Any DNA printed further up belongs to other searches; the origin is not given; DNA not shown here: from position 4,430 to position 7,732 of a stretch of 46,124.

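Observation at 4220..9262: Orphan 1680-aa giant protein combining membrane, protease-like and GHKL-ATPase modules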

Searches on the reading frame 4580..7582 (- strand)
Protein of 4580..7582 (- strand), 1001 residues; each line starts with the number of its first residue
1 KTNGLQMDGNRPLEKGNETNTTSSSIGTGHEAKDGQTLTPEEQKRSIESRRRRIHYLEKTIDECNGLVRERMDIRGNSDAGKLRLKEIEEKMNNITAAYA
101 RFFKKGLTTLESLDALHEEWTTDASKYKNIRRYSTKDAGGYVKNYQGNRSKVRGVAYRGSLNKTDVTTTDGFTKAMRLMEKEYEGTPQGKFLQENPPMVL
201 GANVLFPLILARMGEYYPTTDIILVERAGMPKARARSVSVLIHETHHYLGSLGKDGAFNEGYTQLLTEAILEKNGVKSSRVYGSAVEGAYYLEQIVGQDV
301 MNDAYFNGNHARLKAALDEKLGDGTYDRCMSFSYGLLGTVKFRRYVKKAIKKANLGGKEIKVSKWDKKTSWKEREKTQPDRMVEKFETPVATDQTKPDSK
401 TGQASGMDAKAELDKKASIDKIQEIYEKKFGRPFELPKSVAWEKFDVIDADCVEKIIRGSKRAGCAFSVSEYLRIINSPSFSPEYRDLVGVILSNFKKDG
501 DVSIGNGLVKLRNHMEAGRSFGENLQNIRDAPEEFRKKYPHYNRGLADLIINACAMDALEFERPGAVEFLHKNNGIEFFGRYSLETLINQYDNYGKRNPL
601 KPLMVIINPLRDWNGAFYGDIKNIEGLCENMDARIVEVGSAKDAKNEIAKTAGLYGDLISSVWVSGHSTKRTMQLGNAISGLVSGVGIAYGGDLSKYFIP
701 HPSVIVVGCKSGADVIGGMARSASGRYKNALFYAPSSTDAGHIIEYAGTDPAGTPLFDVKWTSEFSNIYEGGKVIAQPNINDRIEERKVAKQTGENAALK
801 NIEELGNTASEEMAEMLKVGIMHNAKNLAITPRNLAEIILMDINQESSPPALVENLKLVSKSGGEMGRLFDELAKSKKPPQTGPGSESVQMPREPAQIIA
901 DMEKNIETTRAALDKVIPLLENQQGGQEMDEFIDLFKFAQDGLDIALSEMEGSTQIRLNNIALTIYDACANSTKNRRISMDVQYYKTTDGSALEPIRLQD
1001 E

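Call 28: search_protein_representatives(protein=window:4580-7582:-)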
Query: 1001 residues. Proteins with E-value up to 0.001 (for the whole library): 633; up to 1e-10: 95; up to 1e-30: 5. The best 150 are listed.
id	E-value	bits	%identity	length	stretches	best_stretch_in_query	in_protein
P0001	0.0e+00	2269.0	100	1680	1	1-1001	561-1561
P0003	3.7e-81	290.1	43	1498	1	444-814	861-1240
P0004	1.4e-46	175.7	40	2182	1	508-781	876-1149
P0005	7.8e-43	163.3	41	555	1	554-762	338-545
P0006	5.6e-33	130.7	41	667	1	557-763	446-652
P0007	4.4e-27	111.2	36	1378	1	552-765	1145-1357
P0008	9.4e-23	96.8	36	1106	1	559-762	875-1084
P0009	5.4e-21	91.0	34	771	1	559-761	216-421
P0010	3.7e-18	81.6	38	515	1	540-743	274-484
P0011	2.6e-17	78.8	35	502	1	555-750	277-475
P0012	3.6e-17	78.3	36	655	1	555-713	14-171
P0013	5.2e-17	77.8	32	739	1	559-771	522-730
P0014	1.1e-16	76.7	35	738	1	558-775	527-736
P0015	1.4e-16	76.4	29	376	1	119-357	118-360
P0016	3.9e-16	74.9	33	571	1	486-678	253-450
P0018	1.9e-15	72.7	34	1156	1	552-791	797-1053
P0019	2.6e-15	72.2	35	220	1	560-774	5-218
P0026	2.5e-14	68.9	35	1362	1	545-735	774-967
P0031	2.0e-13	66.0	33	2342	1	547-773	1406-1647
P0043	1.6e-12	63.0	33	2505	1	557-764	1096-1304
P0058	5.4e-12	61.2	30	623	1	443-772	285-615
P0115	6.0e-10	54.5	29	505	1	443-718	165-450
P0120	7.7e-10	54.1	26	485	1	436-737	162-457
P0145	2.4e-09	52.4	32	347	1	190-355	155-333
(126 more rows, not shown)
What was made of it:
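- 6512..7225 (-): Gluzincin-like metallopeptidase-like domain, aa 680-917. HExxH is at 6842-6856 (aa 803-807) and FNEGYT at 6794-6811 (aa 818-823). Stand-alone homologues P0015 and P0145 (call 28).
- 5258..5935 (-): Caspase-fold (clan CD) cysteine-protease-like domain related to DUF4347/Tce1, aa 1110-1335. His1227 is at 5582-5584 and Cys1269 at 5456-5458. D1172 and E1197 are also invariant. 633 hits (call 28).
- Checked: An exhaustive phmmer search of aa 561-1561 gave 633 hits at E<1e-3 (call 28).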

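Call 30: search_protein_families(library=pfam, alignment_id=A2, max_evalue=0.01)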
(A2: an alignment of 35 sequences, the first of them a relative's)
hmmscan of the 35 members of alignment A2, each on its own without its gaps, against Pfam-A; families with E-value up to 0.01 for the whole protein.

A. member 1, P0003 (1498 aa): 0 families

B. families by the number of members that match (of 35 scanned): 23 families
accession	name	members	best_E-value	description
PF13414.12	TPR_11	1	6.9e-24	TPR repeat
PF00515.34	TPR_1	1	6e-20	Tetratricopeptide repeat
PF07719.23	TPR_2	1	3.9e-17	Tetratricopeptide repeat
PF13181.12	TPR_8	1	2e-14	Tetratricopeptide repeat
PF13431.12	TPR_17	1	1e-12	Tetratricopeptide repeat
PF13432.12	TPR_16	1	1.6e-12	Tetratricopeptide repeat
PF02518.31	HATPase_c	1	6.8e-11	Histidine kinase-, DNA gyrase B-, and HSP90-like ATPase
PF13428.12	TPR_14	1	8.6e-10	Tetratricopeptide repeat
PF14559.12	TPR_19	1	1e-08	Tetratricopeptide repeat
PF13371.12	TPR_9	1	2.2e-07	Tetratricopeptide repeat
PF13424.12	TPR_12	1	0.00013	Tetratricopeptide repeat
PF25062.1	ARM_TT21_N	1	0.00015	Tetratricopeptide repeat protein 21 N-terminal ARM repeat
PF14252.11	DUF4347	1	0.00019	Domain of unknown function (DUF4347)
PF14938.12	SNAP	1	0.00073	Soluble NSF attachment protein, SNAP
PF13174.12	TPR_6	1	0.0024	Tetratricopeptide repeat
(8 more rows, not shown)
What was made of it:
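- On Clan CD cysteine peptidases (caspase-like; DUF4347 / C80 CPD): One of 35 homologues hits DUF4347 at 1.9e-4 (call 30).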

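Call 36: list_cluster_members(proteins=[P0003, P0004, P0005, P0006, P0007, P0010, P0011, P0015, P0145, P0019])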
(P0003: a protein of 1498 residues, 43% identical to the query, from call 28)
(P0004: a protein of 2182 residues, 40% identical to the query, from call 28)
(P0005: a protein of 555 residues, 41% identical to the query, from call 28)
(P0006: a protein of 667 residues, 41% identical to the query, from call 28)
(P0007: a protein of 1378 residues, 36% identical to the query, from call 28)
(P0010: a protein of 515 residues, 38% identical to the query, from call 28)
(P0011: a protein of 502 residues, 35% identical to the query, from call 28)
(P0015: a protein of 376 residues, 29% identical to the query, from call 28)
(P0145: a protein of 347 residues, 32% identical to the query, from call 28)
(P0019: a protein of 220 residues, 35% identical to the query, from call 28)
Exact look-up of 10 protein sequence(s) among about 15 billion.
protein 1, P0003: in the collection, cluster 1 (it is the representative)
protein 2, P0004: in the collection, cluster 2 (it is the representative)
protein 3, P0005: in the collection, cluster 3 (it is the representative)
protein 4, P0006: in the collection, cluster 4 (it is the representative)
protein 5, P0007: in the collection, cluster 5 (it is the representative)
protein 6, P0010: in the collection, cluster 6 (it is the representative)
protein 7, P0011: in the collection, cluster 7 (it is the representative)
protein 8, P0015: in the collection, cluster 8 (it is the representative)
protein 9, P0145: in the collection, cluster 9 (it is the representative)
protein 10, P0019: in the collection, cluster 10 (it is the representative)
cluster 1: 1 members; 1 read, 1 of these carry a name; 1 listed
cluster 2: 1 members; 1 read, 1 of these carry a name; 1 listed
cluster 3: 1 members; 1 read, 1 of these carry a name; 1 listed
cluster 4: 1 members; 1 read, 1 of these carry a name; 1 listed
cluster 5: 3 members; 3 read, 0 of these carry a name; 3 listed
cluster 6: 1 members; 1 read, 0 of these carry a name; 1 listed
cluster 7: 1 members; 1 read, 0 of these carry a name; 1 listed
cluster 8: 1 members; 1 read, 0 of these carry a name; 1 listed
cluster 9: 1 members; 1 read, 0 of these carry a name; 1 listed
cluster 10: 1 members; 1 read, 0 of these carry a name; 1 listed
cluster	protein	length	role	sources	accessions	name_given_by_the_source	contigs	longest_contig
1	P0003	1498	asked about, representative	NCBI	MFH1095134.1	MAG: hypothetical protein V1728_02870 [Candidatus Micrarchaeota archaeon]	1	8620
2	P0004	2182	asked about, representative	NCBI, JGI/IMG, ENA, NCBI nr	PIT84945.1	hypothetical protein COU37_00275 [Candidatus Micrarchaeota archaeon ... | MAG: hypothetical protein COU37_00275 [Candidatus Micrarchaeota archaeon ...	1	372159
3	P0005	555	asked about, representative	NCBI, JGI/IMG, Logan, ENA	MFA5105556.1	MAG: hypothetical protein WC506_01215 [Candidatus Micrarchaeia archaeon]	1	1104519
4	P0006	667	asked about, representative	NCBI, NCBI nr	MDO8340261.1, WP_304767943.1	MAG: tetratricopeptide repeat protein [Candidatus Burarchaeum sp.] | tetratricopeptide repeat protein [Candidatus Burarchaeum sp.]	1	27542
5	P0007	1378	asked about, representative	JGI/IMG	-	-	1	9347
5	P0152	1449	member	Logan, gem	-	-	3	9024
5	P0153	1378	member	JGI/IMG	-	-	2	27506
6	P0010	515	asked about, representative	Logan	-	-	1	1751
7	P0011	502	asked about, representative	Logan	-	-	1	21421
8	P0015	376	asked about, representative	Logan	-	-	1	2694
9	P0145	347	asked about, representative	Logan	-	-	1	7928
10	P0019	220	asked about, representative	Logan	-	-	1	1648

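Call 37: find_encoding_contigs(protein=P0004, flank=10000, max_places=3)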
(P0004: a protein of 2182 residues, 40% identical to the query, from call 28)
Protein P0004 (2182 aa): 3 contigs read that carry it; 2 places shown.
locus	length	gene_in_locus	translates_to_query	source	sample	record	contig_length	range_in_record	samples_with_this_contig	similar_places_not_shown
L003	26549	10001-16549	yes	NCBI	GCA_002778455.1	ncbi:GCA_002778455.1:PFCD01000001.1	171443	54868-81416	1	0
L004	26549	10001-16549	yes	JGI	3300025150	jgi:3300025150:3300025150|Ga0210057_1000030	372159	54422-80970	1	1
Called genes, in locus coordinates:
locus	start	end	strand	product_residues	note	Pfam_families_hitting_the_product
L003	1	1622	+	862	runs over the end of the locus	-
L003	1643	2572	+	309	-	PF00482:T2SSF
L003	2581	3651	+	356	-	PF00482:T2SSF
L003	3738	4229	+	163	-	-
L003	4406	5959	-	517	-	PF13367:PrsW-protease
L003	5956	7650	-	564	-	PF00515:TPR_1, PF13414:TPR_11, PF00515:TPR_1, PF07719:TPR_2, PF13414:TPR_11, PF00515:TPR_1, PF13414:TPR_11, PF00515:TPR_1, +20 more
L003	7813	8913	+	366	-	PF03486:HI0933_like (faint)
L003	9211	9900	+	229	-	PF02811:PHP, PF13263:PHP_C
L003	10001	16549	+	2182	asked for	PF02518:HATPase_c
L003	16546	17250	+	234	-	-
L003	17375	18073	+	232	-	PF01255:Prenyltransf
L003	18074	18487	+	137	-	PF02643:DUF192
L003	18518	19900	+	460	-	PF00437:T2SSE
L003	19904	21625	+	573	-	PF00482:T2SSF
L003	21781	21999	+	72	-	-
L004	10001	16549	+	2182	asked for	PF02518:HATPase_c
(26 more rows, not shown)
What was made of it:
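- P0004 lies between type-IV-pilus-like loci (T2SSE/T2SSF genes) (call 37).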

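Call 38: find_encoding_contigs(protein=P0003, flank=10000, max_places=3)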
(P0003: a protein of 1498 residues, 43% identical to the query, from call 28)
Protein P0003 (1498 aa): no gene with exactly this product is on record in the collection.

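Call 68: search_protein_families(library=phrogs, proteins=[P0015, P0145], max_evalue=0.1)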
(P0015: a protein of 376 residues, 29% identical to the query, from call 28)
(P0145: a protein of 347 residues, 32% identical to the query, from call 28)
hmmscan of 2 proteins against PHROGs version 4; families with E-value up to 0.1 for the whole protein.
P0015 (376 aa): 1 family
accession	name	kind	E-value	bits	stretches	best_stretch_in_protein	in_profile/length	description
phrog_28515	-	unknown function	0.092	14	0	236-285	41-90/113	-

P0145 (347 aa): 0 families

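Call 82: list_cluster_members(proteins=[P0008, P0009, P0012, P0013, P0014, P0016, P0018, P0026, P0031, P0043])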
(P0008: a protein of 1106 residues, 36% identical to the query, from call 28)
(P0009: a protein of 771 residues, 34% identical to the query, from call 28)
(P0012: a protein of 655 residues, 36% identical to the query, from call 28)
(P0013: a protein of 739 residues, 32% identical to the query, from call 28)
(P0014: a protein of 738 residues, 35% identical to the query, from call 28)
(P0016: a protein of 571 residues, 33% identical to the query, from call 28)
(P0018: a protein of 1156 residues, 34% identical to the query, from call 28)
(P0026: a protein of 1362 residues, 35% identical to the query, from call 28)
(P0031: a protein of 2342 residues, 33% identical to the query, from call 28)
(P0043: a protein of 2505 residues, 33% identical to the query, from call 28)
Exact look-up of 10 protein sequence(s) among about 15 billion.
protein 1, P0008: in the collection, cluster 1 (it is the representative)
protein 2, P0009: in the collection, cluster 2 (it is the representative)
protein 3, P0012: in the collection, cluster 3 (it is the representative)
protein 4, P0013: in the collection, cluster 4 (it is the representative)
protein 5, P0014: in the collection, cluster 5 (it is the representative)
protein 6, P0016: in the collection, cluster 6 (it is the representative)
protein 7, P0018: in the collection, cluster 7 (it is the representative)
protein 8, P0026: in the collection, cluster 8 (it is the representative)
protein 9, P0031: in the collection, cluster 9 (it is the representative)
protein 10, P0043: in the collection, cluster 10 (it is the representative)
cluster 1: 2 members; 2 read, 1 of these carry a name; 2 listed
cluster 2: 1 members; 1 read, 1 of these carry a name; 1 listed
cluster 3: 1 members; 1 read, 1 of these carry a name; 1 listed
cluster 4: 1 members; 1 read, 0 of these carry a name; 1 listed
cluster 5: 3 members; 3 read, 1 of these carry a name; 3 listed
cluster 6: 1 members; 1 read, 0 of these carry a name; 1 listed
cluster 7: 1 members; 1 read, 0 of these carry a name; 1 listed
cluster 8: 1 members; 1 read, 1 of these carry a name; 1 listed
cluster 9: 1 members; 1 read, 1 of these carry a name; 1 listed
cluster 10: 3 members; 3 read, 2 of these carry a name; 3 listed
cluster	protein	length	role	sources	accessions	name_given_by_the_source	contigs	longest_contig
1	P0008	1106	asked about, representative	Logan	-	-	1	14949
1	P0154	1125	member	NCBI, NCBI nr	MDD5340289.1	MAG: hypothetical protein PHV13_03495 [Candidatus ainarchaeum sp.] | hypothetical protein [Candidatus ainarchaeum sp.]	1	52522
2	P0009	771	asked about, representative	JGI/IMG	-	tetratricopeptide (TPR) repeat protein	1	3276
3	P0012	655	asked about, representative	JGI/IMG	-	hypothetical protein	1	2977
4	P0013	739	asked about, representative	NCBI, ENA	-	-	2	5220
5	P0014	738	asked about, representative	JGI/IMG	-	hypothetical protein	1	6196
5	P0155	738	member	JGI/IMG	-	-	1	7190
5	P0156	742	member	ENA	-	-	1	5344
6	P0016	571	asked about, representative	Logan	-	-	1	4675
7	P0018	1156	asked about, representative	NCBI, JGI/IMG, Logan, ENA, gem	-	-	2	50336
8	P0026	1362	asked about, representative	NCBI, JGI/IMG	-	hypothetical protein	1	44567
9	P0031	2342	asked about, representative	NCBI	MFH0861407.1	MAG: hypothetical protein V1875_00110 [Candidatus Altiarchaeota archaeon]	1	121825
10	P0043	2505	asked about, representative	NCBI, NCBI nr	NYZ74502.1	hypothetical protein H0O00_05135, partial [Candidatus Micrarchaeota archaeon] | hypothetical protein [Candidatus Micrarchaeota archaeon]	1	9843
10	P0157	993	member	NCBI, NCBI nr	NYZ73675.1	hypothetical protein H0O00_00875, partial [Candidatus Micrarchaeota archaeon] | hypothetical protein [Candidatus Micrarchaeota archaeon]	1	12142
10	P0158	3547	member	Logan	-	-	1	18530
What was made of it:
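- Relatives of the Cys-protease-like domain include proteins of 2,342-3,547 aa in Altiarchaeota and Micrarchaeota (call 82).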

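Call 83: find_encoding_contigs(protein=P0011, flank=8000, max_places=2)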
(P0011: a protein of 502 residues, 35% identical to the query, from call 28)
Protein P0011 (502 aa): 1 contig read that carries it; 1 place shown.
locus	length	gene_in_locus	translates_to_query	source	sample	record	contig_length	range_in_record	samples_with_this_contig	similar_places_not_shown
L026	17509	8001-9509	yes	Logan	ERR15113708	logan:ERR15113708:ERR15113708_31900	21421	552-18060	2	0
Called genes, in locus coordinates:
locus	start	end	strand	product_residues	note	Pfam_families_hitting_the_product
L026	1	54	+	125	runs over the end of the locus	-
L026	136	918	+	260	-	-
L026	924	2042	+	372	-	PF01098:FTSW_RODA_SPOVE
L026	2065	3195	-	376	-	PF13439:Glyco_transf_4, PF13477:Glyco_trans_4_2 (weak), PF13579:Glyco_trans_4_4, PF00534:Glycos_transf_1, PF13692:Glyco_trans_1_4, PF13524:Glyco_trans_1_2 (weak)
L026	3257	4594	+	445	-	PF02397:Bac_transf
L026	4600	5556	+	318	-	PF01073:3Beta_HSD, PF01370:Epimerase, PF04321:RmlD_sub_bind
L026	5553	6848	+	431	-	PF00464:SHMT, PF00155:Aminotran_1_2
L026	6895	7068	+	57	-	-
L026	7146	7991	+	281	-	PF00763:THF_DHG_CYH, PF02882:THF_DHG_CYH_C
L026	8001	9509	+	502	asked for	-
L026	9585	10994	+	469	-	PF21760:SecD_1st, PF22599:SecDF_P1_head, PF03176:MMPL, PF02355:SecD_SecF_C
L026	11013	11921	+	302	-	PF07549:Sec_GG, PF02355:SecD_SecF_C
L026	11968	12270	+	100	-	-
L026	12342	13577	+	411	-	-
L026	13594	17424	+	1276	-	PF07728:AAA_5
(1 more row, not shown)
